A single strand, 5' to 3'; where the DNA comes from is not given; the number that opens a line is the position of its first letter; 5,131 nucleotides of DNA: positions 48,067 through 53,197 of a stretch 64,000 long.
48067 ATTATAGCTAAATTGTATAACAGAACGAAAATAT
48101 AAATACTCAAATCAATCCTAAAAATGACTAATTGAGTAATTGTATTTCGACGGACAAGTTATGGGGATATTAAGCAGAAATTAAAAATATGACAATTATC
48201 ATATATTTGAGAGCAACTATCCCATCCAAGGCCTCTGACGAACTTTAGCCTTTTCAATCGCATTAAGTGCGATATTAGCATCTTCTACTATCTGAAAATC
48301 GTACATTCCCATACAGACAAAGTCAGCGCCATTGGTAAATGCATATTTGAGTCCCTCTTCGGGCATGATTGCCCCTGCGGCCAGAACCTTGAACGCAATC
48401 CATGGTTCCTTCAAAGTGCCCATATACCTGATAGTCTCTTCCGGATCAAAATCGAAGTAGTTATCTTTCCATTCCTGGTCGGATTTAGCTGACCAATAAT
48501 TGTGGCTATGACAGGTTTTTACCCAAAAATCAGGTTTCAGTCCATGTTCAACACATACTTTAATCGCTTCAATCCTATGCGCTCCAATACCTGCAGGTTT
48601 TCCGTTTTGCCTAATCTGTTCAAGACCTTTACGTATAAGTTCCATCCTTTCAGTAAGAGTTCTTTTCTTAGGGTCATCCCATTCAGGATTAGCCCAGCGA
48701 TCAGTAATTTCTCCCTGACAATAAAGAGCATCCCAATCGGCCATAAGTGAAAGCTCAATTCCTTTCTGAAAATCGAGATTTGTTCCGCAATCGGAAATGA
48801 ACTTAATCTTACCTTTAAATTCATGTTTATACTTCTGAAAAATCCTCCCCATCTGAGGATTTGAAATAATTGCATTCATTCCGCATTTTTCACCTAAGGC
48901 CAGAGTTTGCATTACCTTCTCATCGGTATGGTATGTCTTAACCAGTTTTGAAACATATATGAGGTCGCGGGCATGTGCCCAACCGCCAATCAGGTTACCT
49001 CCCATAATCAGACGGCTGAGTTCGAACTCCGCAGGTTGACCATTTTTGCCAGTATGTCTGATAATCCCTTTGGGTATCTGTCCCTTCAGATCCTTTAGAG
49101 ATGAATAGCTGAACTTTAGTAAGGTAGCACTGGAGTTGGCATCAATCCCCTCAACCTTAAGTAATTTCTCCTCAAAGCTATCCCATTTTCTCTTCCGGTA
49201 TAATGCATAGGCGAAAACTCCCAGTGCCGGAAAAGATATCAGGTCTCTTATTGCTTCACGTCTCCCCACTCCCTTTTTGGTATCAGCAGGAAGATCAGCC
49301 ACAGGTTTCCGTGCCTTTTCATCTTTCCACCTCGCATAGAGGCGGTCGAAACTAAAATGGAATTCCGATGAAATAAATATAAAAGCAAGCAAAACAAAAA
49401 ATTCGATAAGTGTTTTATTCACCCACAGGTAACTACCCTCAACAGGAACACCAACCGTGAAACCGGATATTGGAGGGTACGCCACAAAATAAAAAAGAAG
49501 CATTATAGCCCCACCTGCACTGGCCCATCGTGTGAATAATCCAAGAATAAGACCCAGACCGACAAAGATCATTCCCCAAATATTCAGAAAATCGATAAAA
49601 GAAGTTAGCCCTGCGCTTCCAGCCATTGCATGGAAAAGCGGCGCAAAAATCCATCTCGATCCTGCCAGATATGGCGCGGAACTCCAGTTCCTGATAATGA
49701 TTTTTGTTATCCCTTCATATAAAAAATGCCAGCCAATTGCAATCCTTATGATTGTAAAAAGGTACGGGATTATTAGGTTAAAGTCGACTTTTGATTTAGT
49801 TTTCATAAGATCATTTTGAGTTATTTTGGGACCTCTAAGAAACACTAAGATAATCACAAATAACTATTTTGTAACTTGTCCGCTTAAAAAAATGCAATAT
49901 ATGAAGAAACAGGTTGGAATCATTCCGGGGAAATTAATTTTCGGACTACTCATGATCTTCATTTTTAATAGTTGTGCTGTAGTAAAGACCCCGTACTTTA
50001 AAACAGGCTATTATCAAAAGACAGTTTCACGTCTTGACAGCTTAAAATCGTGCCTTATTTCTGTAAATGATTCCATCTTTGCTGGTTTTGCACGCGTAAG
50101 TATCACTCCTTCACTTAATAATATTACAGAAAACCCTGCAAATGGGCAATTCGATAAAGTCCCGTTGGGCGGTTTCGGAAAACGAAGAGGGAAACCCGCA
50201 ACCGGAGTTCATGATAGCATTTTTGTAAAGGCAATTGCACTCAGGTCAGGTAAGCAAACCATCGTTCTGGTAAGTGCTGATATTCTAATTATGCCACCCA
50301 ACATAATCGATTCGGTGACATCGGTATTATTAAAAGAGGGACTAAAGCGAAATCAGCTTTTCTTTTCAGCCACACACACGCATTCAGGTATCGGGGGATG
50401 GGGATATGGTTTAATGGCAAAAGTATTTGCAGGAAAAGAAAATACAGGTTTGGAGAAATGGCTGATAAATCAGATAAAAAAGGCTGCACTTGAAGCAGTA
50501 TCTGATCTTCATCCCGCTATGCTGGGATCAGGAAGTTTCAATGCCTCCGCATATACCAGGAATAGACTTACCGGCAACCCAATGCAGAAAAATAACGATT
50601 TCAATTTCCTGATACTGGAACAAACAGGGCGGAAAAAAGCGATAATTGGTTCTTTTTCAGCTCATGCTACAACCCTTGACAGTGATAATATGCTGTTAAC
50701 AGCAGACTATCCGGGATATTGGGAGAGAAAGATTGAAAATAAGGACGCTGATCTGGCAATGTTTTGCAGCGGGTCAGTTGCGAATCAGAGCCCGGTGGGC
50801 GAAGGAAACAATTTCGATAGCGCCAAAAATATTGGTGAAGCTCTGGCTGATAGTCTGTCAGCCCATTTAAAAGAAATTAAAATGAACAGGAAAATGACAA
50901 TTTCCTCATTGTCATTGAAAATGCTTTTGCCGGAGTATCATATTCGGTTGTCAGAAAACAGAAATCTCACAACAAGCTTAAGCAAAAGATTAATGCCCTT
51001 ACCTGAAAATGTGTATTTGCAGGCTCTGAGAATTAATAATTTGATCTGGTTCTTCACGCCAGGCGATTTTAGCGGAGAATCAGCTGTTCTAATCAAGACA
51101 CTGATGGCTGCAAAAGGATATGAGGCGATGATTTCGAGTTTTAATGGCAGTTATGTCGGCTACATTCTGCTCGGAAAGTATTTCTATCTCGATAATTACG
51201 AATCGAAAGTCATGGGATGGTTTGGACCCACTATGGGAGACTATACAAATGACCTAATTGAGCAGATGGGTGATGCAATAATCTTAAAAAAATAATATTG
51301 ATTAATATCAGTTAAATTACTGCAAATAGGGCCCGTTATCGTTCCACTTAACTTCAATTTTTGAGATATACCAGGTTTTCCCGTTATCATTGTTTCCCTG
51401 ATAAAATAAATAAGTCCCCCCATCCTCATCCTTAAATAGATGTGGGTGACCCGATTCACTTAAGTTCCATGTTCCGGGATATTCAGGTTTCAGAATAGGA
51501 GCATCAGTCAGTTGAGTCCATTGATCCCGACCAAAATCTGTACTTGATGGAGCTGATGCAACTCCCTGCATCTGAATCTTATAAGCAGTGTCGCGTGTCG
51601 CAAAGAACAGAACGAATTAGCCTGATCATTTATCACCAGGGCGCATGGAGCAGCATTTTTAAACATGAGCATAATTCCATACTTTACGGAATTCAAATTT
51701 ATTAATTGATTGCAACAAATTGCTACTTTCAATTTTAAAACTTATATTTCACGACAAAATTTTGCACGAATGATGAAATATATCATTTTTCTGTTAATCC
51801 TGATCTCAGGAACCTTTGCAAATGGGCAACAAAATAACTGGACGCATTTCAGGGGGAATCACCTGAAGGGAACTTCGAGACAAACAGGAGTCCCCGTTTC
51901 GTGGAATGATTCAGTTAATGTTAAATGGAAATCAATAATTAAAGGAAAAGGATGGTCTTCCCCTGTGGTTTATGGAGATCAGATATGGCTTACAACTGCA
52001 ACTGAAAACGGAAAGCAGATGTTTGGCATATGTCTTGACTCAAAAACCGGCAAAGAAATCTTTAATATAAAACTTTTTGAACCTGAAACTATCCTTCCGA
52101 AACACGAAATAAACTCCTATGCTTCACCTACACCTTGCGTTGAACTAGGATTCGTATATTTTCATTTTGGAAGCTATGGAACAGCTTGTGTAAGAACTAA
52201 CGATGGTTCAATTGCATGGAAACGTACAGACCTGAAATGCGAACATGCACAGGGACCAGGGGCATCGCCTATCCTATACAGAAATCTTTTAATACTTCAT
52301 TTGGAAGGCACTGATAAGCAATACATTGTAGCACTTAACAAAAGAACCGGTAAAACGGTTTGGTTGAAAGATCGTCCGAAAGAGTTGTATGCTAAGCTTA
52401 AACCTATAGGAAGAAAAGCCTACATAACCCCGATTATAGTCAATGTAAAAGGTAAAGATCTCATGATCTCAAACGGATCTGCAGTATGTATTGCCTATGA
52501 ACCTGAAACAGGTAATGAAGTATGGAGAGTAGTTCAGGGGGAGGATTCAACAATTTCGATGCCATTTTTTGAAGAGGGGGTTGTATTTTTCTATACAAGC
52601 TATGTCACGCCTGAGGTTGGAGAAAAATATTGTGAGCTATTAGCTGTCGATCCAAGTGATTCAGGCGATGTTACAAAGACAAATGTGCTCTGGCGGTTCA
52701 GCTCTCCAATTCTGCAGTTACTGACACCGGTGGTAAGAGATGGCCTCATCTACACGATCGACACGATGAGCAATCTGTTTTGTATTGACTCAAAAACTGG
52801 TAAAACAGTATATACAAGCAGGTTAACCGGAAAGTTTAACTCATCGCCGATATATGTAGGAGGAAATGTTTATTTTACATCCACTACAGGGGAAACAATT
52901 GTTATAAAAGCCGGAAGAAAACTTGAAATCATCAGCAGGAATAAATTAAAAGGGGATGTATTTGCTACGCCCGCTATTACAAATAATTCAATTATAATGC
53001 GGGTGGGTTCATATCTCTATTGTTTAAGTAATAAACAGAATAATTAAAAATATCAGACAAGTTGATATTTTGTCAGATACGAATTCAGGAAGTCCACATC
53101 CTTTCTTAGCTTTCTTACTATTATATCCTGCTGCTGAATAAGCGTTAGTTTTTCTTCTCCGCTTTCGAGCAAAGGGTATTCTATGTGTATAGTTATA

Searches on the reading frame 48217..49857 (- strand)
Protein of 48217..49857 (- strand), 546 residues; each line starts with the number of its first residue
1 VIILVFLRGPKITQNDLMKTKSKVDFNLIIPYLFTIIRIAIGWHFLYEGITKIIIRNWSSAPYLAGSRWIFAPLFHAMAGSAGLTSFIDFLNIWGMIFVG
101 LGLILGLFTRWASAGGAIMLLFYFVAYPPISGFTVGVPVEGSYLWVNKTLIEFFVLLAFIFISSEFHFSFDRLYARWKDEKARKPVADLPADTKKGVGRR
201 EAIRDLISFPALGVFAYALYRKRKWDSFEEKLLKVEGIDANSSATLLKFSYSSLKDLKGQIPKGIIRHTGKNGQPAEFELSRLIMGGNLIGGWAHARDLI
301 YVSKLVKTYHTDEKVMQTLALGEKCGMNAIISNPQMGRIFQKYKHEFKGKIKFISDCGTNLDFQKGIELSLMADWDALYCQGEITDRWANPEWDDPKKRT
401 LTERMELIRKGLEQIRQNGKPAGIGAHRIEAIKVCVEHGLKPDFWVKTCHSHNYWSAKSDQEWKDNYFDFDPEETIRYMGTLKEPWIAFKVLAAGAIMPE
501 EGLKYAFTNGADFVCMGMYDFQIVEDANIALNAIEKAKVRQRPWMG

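Call 8: search_protein_families(library=pfam, proteins=[window:48217-49857:-], max_evalue=0.01)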
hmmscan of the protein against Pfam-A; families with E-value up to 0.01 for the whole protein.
window:48217-49857:- (546 aa): 2 families
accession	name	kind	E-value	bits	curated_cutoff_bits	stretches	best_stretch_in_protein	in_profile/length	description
PF07681.17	DoxX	-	5.7e-09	36.9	23.6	1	35-124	3-80/85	DoxX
PF07291.16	MauE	-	0.0062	17.3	27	0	31-126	2-86/128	Methylamine utilisation protein MauE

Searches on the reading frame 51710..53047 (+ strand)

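Call 8: search_protein_families(library=pfam, proteins=[window:51710-53047:+], max_evalue=0.01)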
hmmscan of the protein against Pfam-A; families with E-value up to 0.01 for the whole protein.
window:51710-53047:+ (445 aa): 3 families
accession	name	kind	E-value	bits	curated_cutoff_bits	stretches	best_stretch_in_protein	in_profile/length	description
PF13360.13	PQQ_2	-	1.6e-20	74.3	27.6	3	203-303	2-81/233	Outer membrane protein assembly factor BamB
PF13570.13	Beta-prop_ACSF4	-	2.1e-16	60.7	133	2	340-443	97-204/329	Beta-alanine-activating enzyme, beta-propeller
PF01011.28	PQQ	-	8.4e-08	31.8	26.7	0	321-372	24-85/595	Glucose/ethanol/alcohol dehydrogenase, beta-propeller domain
